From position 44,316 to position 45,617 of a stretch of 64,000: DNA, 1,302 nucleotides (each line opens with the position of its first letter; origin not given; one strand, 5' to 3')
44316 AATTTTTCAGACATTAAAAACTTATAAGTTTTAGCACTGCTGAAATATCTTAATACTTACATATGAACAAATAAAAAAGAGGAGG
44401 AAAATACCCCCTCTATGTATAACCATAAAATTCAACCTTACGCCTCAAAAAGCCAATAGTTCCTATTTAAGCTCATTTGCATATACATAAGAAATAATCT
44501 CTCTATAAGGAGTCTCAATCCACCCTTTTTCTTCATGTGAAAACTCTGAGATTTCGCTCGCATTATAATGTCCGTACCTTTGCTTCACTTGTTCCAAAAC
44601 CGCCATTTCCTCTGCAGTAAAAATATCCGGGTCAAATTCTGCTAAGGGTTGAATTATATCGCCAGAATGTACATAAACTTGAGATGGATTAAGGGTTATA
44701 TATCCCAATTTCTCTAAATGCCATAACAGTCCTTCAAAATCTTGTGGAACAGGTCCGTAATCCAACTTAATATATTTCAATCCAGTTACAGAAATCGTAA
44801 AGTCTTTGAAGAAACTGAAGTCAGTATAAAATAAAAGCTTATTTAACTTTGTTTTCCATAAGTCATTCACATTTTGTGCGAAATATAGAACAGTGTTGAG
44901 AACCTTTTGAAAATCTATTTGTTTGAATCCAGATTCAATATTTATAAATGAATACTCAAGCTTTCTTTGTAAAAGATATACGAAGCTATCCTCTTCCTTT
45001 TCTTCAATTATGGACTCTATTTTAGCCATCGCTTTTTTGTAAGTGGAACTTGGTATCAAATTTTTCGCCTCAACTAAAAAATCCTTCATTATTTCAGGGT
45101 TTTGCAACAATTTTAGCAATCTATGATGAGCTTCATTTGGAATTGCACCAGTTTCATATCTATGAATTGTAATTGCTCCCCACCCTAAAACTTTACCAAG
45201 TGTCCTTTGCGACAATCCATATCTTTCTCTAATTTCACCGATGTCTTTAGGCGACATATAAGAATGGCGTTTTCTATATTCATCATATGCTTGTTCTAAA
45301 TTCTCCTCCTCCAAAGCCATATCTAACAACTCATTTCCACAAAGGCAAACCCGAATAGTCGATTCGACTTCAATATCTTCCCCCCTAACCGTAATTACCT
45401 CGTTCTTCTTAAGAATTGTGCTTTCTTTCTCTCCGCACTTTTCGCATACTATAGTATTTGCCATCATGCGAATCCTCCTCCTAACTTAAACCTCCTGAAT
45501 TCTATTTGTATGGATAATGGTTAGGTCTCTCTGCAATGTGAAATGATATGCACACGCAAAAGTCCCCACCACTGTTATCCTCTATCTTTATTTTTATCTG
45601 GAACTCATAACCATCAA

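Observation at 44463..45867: MqsR-like toxin paired with a Zn-ribbon/HTH/Panacea triple-domain antitoxin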

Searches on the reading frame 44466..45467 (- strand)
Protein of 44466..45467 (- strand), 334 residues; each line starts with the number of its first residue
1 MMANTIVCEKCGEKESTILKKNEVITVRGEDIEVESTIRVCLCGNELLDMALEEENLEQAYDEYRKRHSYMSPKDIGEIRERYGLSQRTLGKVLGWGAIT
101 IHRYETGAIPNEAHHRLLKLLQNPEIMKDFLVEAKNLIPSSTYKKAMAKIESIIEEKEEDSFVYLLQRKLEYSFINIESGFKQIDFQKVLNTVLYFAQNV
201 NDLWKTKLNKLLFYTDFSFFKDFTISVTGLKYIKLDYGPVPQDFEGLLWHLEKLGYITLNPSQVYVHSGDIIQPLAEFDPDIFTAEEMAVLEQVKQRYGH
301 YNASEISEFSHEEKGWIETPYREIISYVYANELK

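Call 3: search_protein_families(library=pfam, proteins=[window:44466-45467:-], max_evalue=1)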
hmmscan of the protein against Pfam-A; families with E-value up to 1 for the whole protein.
window:44466-45467:- (334 aa): 4 families
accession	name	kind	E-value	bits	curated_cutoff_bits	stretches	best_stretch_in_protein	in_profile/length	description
PF13274.11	SocA_Panacea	-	2.1e-17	64.5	25.7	1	208-316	1-112/113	Antitoxin SocA-like, Panacea domain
PF15731.11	MqsA_antitoxin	-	4.6e-11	43.4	30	1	8-128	3-128/131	Antitoxin component of bacterial toxin-antitoxin system, MqsA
PF13560.12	HTH_31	-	5.4e-06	27.1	27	1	78-121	8-54/64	Helix-turn-helix domain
PF01381.28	HTH_3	-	0.00041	20.8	23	1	78-111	3-37/55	Helix-turn-helix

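Call 4: search_protein_families(library=ncbifam, proteins=[window:44466-45467:-], max_evalue=1)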
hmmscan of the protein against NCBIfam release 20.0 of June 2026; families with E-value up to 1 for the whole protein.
window:44466-45467:- (334 aa): 9 families
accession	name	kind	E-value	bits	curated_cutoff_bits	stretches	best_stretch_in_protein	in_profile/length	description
TIGR03830.1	CxxCG_CxxCG_HTH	subfamily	9.7e-28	96.5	61.8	1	8-129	1-125/127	type II TA system antitoxin MqsA family protein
NF041951.1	phage_RstR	subfamily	0.0028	17.9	80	1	75-157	6-88/108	RstR family transcriptional repressor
NF047948.1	male_kill_WMK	equivalog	0.0081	15.6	300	1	61-159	152-244/300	WO male-killing family protein Wmk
NF007481.0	PRK10072.1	equivalog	0.0089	16.5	110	1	51-130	13-94/96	HTH-type transcriptional regulator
TIGR03070.1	couple_hipB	subfamily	0.011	15.7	71.65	1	78-107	9-38/58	type II toxin-antitoxin system Y4mF family antitoxin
TIGR00270.2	TIGR00270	equivalog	0.061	13.1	110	1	74-116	78-121/159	multiprotein bridging factor aMBF1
NF006411.0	PRK08655.1-5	equivalog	0.12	11.2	464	1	143-187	151-194/443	prephenate dehydrogenase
NF040522.1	VC1465_fam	subfamily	0.19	11.8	70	1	78-146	3-77/111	VC1465 family Xer recombination activation factor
TIGR03831.1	YgiT_finger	domain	0.33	11.2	20.2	0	8-49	1-44/46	YgiT-type zinc finger protein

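Call 5: search_protein_families(library=padloc, proteins=[window:44466-45467:-], max_evalue=1)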
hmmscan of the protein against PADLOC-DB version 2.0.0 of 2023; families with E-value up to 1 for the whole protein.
window:44466-45467:- (334 aa): 1 family
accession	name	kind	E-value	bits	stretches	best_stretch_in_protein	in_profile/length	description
PDLC03951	RmrA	-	0.0032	14.5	1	73-205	10-148/400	-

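Call 7: search_solved_structures(query=window:44466-45467:-, max_evalue=1)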
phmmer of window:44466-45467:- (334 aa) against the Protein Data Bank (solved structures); distinct sequences matched with E-value up to 1: 7.
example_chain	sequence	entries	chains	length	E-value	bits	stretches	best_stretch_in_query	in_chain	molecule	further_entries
3fmy_A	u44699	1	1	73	0.0089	18.7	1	71-129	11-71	HTH-type transcriptional regulator MQSA (ygiT/b3021)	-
3gn5_A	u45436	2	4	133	0.016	17.9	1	69-129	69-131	HTH-type transcriptional regulator MQSA (YGIT/b3021) | Uncharacterized HTH-type transcriptional regulator ygiT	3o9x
2kz8_A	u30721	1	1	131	0.016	17.8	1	69-129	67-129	Uncharacterized HTH-type transcriptional regulator ygiT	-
5jaa_A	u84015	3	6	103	0.019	17.7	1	71-127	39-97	Antitoxin igA-2 | Antitoxin HigA-2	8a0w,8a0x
5j9i_A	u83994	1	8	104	0.019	17.6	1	71-127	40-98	Antitoxin igA-2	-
9tv9_A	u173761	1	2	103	0.32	13.6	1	71-126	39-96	Antitoxin HigA-2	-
2wiu_B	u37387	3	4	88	0.33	13.6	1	78-145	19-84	HTH-TYPE TRANSCRIPTIONAL REGULATOR HIPB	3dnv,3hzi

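Call 8: search_protein_families(library=phrogs, proteins=[window:44466-45467:-], max_evalue=1)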
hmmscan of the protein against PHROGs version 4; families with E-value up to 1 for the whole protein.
window:44466-45467:- (334 aa): 21 families
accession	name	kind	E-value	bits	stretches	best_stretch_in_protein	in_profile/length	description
phrog_10390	-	unknown function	1.1e-31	111.5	1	18-321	4-275/299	-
phrog_1281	-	unknown function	6.2e-14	53.1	1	186-320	7-130/195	-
phrog_34341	-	transcription regulation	4.7e-12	47.2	1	8-112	6-112/122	transcriptional regulator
phrog_19114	-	unknown function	7.4e-10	40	1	5-125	2-127/135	-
phrog_2104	-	unknown function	6.9e-08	33.6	1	48-125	17-95/103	-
phrog_18167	-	unknown function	1.8e-06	29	1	3-65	3-66/80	-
phrog_8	-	transcription regulation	0.0001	22.8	1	69-150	157-242/346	transcriptional regulator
phrog_3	-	transcription regulation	0.00025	21.9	1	46-201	66-222/430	transcriptional repressor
phrog_14076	-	transcription regulation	0.00071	21.1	1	69-115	11-60/86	transcriptional regulator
phrog_4779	-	transcription regulation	0.001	20.6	1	71-151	2-83/98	transcriptional regulator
phrog_7950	-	transcription regulation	0.019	16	1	73-123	9-63/68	transcriptional repressor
phrog_5300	-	unknown function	0.035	15.3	1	285-323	39-77/77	-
phrog_2439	-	transcription regulation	0.041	13.7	1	70-139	6-74/367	transcriptional regulator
phrog_25463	-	unknown function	0.055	14.1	1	7-120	4-116/207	-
phrog_18401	-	unknown function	0.057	15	1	22-79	6-63/123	-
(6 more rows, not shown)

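Call 34: find_homologous_proteins(query=window:44466-45467:-, max_evalue=0.00001)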
Query window:44466-45467:- (334 aa): 113 proteins with E <= 0.00001 among 1757 candidates.
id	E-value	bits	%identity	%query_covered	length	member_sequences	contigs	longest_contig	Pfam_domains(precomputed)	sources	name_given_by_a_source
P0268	1.4e-221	753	100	100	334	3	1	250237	PF13274.12,PF15731.12,PF13560.13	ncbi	ncbi:MAG: type II TA system antitoxin MqsA family protein [Carboxydocellales bacterium]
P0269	3.7e-138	478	57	100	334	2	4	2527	PF13274.12,PF15731.12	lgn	-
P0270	7.2e-132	458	59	100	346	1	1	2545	PF13274.12,PF01381.29,PF15731.12,PF13560.13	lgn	-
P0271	1.5e-131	457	60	98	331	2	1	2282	PF13274.12,PF15731.12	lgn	-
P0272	3.6e-131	455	55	100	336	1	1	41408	PF13274.12,PF15731.12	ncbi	-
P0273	7.6e-127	441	56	100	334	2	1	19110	PF13274.12,PF15731.12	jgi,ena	-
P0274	1.1e-121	424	55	99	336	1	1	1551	PF13274.12,PF15731.12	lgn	-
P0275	9.0e-121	421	55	99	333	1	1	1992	PF13274.12,PF15731.12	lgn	-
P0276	2.1e-120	420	55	98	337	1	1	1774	PF13274.12,PF01381.29,PF15731.12,PF13560.13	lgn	-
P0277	2.0e-119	417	53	98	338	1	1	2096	PF13274.12,PF15731.12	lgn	-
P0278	1.7e-118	414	54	98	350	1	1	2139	PF13274.12,PF01381.29,PF15731.12,PF13560.13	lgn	-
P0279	3.6e-118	413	52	98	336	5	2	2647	PF13274.12,PF15731.12,PF13560.13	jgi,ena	-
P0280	7.9e-117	408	54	98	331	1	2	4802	PF13274.12,PF01381.29,PF15731.12,PF13560.13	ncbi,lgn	-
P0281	1.9e-116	407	54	99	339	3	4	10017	PF13274.12,PF01381.29,PF15731.12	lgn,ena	-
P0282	9.9e-116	405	52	98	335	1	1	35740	PF13274.12,PF15731.12,PF13560.13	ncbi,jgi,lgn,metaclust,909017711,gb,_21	metaclust:\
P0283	2.1e-115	404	54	98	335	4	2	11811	PF13274.12,PF01381.29,PF15731.12,PF13560.13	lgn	-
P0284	5.2e-114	399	52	98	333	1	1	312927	PF13274.12,PF01381.29,PF15731.12,PF13560.13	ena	-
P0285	5.9e-114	399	53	98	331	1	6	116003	PF13274.12,PF15731.12,PF13560.13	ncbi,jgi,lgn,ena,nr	ncbi:MAG: DUF4065 domain-containing protein [Clostridiales bacterium]|jgi:putative zinc finger/helix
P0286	3.3e-112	393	54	97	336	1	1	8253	PF13274.12,PF01381.29,PF15731.12,PF13560.13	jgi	jgi:putative zinc finger/helix-turn-helix YgiT family protein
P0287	1.4e-110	388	51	100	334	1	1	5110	PF13274.12,PF15731.12,PF13560.13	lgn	-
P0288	2.8e-110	387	53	97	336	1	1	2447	PF13274.12,PF01381.29,PF15731.12,PF13560.13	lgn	-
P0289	2.6e-99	351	46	98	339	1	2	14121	PF13274.12,PF01381.29,PF15731.12,PF13560.13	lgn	-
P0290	4.6e-97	343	57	75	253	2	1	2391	PF13274.12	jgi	-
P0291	6.0e-68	248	38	98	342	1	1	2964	PF13274.12,PF01381.29,PF15731.12,PF13560.13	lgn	-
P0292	1.5e-64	237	37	98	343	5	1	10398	PF13274.12,PF15731.12,PF13560.13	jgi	-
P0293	1.6e-63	233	36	98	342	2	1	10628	PF13274.12,PF01381.29,PF15731.12,PF13560.13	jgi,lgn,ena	-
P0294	4.2e-62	229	38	98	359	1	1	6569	PF13274.12,PF15731.12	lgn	-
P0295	4.7e-61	225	39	95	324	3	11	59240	PF13274.12,PF13560.13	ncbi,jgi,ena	jgi:putative zinc finger/helix-turn-helix YgiT family protein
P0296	4.7e-61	225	37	98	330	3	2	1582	PF13274.12,PF15731.12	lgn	-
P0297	2.3e-60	223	37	98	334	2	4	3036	PF13274.12,PF15731.12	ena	-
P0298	2.5e-60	223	35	94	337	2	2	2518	PF13274.12,PF01381.29,PF15731.12,PF13560.13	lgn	-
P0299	1.1e-59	221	35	94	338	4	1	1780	PF13274.12,PF01381.29,PF15731.12,PF13560.13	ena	-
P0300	5.5e-59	218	34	99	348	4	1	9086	PF13274.12,PF15731.12,PF13560.13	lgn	-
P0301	6.4e-59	218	37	99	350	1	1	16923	PF13274.12,PF15731.12,PF13560.13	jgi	jgi:putative zinc finger/helix-turn-helix YgiT family protein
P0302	7.2e-59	218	36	98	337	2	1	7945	PF13274.12,PF15731.12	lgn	-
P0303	1.2e-58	217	37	98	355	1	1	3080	PF13274.12,PF15731.12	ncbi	ncbi:MAG: type II TA system antitoxin MqsA family protein [Nitrospiria bacterium]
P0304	1.2e-58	217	38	98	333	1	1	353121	PF13274.12,PF15731.12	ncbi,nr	ncbi:MAG: DUF4065 domain-containing protein [Candidatus Edwardsbacteria bacterium]|nr:DUF4065 domain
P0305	2.8e-58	216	36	98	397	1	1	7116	PF13274.12,PF15731.12,PF13560.13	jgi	jgi:putative zinc finger/helix-turn-helix YgiT family protein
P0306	4.1e-58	215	36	100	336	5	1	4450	PF13274.12,PF01381.29,PF15731.12,PF13560.13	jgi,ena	-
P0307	1.1e-57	214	37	98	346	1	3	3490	PF13274.12,PF15731.12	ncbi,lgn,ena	-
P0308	1.3e-57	214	36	98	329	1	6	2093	PF13274.12,PF01381.29,PF15731.12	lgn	-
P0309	5.1e-57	212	36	100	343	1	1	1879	PF13274.12,PF15731.12,PF13560.13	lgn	-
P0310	6.8e-57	211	37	93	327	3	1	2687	PF13274.12,PF01381.29,PF15731.12,PF13560.13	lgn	-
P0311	9.2e-57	211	35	99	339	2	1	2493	PF13274.12,PF01381.29,PF15731.12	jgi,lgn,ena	-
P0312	9.3e-57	211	36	99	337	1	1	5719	PF13274.12,PF15731.12,PF13560.13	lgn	-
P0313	1.2e-56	211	36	98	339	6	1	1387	PF13274.12,PF01381.29,PF15731.12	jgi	-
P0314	1.2e-56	211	36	99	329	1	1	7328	PF13274.12,PF01381.29,PF15731.12,PF13560.13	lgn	-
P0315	1.3e-56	210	38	99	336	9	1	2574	PF13274.12,PF15731.12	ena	-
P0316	1.4e-56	210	38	98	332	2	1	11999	PF13274.12,PF01381.29,PF15731.12,PF13560.13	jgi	jgi:putative zinc finger/helix-turn-helix YgiT family protein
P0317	1.7e-56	210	36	98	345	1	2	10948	PF13274.12,PF15731.12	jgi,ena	-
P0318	3.9e-56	209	37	98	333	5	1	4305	PF13274.12,PF15731.12,PF13560.13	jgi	jgi:putative zinc finger/helix-turn-helix YgiT family protein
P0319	3.9e-56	209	35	98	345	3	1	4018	PF13274.12,PF01381.29,PF15731.12,PF13560.13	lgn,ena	-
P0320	5.0e-56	209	38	98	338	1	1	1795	PF10924.14,PF13274.12,PF01381.29,PF15731.12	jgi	jgi:putative zinc finger/helix-turn-helix YgiT family protein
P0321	8.0e-56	208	35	99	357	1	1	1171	PF13274.12,PF15731.12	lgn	-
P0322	1.1e-55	207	36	98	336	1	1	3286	PF13274.12,PF01381.29,PF15731.12,PF13560.13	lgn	-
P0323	1.2e-55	207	37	98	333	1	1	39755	PF13274.12,PF15731.12,PF13560.13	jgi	jgi:putative zinc finger/helix-turn-helix YgiT family protein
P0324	1.2e-55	207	37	95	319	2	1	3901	PF13274.12,PF01381.29,PF15731.12,PF13560.13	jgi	-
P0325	2.0e-55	207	35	99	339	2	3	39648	PF13274.12,PF01381.29,PF15731.12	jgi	jgi:putative zinc finger/helix-turn-helix YgiT family protein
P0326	2.8e-55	206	37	99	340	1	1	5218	PF13274.12,PF01381.29,PF15731.12,PF13560.13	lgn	-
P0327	4.9e-55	205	37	98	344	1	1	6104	PF13274.12,PF15731.12,PF13560.13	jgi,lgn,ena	-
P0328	5.2e-55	205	37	98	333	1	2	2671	PF13274.12,PF15731.12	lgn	-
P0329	7.4e-55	205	34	98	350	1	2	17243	PF13274.12,PF15731.12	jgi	jgi:putative zinc finger/helix-turn-helix YgiT family protein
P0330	7.6e-55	205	35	99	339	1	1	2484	PF13274.12,PF01381.29,PF15731.12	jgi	jgi:putative zinc finger/helix-turn-helix YgiT family protein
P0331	7.9e-55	205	34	99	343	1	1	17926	PF13274.12,PF01381.29,PF15731.12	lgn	-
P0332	9.9e-55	204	34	99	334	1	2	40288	PF13274.12,PF15731.12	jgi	jgi:putative zinc finger/helix-turn-helix YgiT family protein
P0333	1.5e-54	204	36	98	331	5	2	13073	PF13274.12,PF01381.29,PF15731.12,PF13560.13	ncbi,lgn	-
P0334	2.8e-54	203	35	99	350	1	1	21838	PF13274.12,PF15731.12,PF13560.13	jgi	jgi:putative zinc finger/helix-turn-helix YgiT family protein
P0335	4.8e-54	202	38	98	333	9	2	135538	PF13274.12,PF01381.29,PF15731.12,PF13560.13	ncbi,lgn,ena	-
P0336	1.5e-53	200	34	99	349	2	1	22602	PF13274.12,PF15731.12,PF13560.13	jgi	jgi:putative zinc finger/helix-turn-helix YgiT family protein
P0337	2.4e-53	200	35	98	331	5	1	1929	PF13274.12,PF01381.29,PF15731.12,PF13560.13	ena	-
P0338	5.6e-53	199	35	99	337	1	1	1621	PF13274.12,PF01381.29,PF15731.12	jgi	jgi:putative zinc finger/helix-turn-helix YgiT family protein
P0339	1.7e-52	197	35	98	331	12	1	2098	PF13274.12,PF01381.29,PF15731.12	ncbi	-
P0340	2.0e-52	197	35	100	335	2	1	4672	PF13274.12,PF15731.12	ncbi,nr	ncbi:MAG: DUF4065 domain-containing protein [Actinomycetota bacterium]|nr:DUF4065 domain-containing 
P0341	3.3e-52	196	36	97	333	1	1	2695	PF13274.12,PF15731.12,PF13560.13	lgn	-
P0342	7.6e-52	195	35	98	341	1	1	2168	PF13274.12,PF01381.29,PF15731.12,PF13560.13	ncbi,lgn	-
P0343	1.0e-51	194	37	93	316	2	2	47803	PF13274.12,PF15731.12,PF13560.13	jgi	jgi:putative zinc finger/helix-turn-helix YgiT family protein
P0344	1.0e-51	194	34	99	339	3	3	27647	PF13274.12,PF01381.29,PF15731.12,PF13560.13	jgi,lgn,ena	-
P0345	1.8e-51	194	36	98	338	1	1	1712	PF13274.12,PF01381.29,PF15731.12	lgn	-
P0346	5.7e-51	192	35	100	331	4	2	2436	PF13274.12,PF15731.12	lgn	-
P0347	6.4e-50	188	35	98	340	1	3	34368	PF13274.12,PF15731.12,PF13560.13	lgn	-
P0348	6.6e-50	188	34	98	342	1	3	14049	PF13274.12,PF01381.29,PF15731.12,PF13560.13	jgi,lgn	jgi:putative zinc finger/helix-turn-helix YgiT family protein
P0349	1.6e-49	187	33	98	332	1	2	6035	PF13274.12,PF01381.29,PF15731.12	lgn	-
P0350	2.9e-49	186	32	99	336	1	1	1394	PF13274.12,PF15731.12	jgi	jgi:putative zinc finger/helix-turn-helix YgiT family protein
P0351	4.2e-49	186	40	71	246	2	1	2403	PF13274.12,PF15731.12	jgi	-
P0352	5.1e-49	186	32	99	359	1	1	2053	PF13274.12,PF15731.12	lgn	-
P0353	1.2e-47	181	34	96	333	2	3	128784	PF12844.14,PF13274.12,PF01381.29,PF15731.12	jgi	jgi:DNA-binding transcriptional regulator YiaG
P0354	6.8e-47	179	35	98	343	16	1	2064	PF13274.12,PF15731.12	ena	-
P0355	1.2e-46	178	30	100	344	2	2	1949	PF13274.12,PF01381.29,PF15731.12,PF13560.13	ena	-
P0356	4.4e-46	176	32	100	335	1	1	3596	PF13274.12,PF15731.12,PF13560.13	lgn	-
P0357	4.6e-46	176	35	96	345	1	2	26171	PF13274.12,PF01381.29,PF15731.12,PF13560.13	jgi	jgi:putative zinc finger/helix-turn-helix YgiT family protein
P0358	5.1e-46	176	33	96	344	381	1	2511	PF13274.12,PF15731.12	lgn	-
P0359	3.2e-45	173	32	100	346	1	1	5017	PF13274.12,PF15731.12,PF13560.13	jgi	jgi:putative zinc finger/helix-turn-helix YgiT family protein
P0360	2.5e-44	170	35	96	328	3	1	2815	PF13274.12,PF15731.12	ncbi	-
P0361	5.3e-44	169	32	98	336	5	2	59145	PF13274.12,PF01381.29,PF15731.12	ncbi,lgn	-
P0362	7.0e-44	169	32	94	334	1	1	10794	PF13274.12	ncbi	ncbi:MAG: type II toxin-antitoxin system antitoxin SocA domain-containing protein [Rufibacter sp.]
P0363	1.0e-43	168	34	98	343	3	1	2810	PF20432.5,PF13274.12,PF01381.29,PF15731.12,PF13560.13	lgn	-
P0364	1.2e-43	168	30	99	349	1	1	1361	PF13274.12,PF15731.12,PF13560.13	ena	-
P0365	6.1e-43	166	32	97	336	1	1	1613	PF13274.12,PF01381.29,PF15731.12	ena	-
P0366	1.3e-42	165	34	98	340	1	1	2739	PF20432.5,PF13274.12,PF01381.29,PF15731.12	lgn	-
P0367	3.5e-42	163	33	95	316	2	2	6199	PF13274.12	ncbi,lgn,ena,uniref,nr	ncbi:MAG: DNA-binding protein [uncultured Aureispira sp.]|uniref:DNA-binding protein n=1 Tax=uncultu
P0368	3.3e-41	160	31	100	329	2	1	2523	PF13274.12,PF01381.29,PF15731.12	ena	-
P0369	5.7e-41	159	33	80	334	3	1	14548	PF13274.12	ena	-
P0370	2.5e-40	157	31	98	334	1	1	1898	PF13274.12,PF15731.12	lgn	-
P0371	1.8e-39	154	33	92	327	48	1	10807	PF13274.12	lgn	-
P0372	6.7e-38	149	36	78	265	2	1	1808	PF13274.12,PF15731.12,PF13560.13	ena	-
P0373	7.1e-38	149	31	96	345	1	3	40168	PF13274.12,PF01381.29,PF15731.12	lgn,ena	-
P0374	8.4e-38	149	36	73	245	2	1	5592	PF13274.12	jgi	jgi:hypothetical protein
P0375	3.4e-34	137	32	97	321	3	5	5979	PF13274.12,PF01381.29,PF15731.12,PF13560.13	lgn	-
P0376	4.3e-32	130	33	100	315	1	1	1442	PF13274.12,PF01381.29,PF15731.12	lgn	-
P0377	1.3e-31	128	33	72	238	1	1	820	PF13274.12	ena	-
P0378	2.9e-28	117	31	83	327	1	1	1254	PF13274.12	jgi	-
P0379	2.4e-24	104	39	46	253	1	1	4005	PF15731.12,PF13560.13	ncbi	-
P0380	3.5e-16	78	27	80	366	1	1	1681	PF13274.12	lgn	-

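Call 72: predict_structure(alignment_id=A4)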
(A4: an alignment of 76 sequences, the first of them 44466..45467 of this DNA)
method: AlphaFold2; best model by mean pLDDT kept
length: 334 residues; sequences in the alignment: 76
mean_pLDDT: 94.5   pTM: 0.64
mean pLDDT of the five models: 94.5, 94.1, 93.6, 93.4, 92.5
residues with pLDDT >= 90: 303; 70-90: 27; 50-70: 1; < 50: 3
segments of 3 or more residues with pLDDT < 50: 1-3
pLDDT, mean of each block of 10 residues (from residue 1): 73 94 96 97 94 94 96 96 96 96 96 96 96 96 93 82 83 96 96 98 96 99 98 97 96 94 91 95 97 98 95 98 98 96
secondary structure, 60 per line:
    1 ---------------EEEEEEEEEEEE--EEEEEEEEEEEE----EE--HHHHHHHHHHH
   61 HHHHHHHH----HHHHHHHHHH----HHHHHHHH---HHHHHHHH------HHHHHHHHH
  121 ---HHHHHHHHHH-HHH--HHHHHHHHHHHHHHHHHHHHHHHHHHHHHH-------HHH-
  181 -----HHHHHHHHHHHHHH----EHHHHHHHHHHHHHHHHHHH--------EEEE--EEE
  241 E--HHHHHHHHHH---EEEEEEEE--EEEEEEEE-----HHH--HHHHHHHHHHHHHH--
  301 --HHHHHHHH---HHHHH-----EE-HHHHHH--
elements in order: E16-27 E30-41 H50-68 H73-82 H87-94 H98-105 H112-120 H124-133 H140-169 H186-199 H205-223 E232-235 E238-241 H244-253 E257-264 E267-274 H285-298 H303-310 H314-318 H327-332
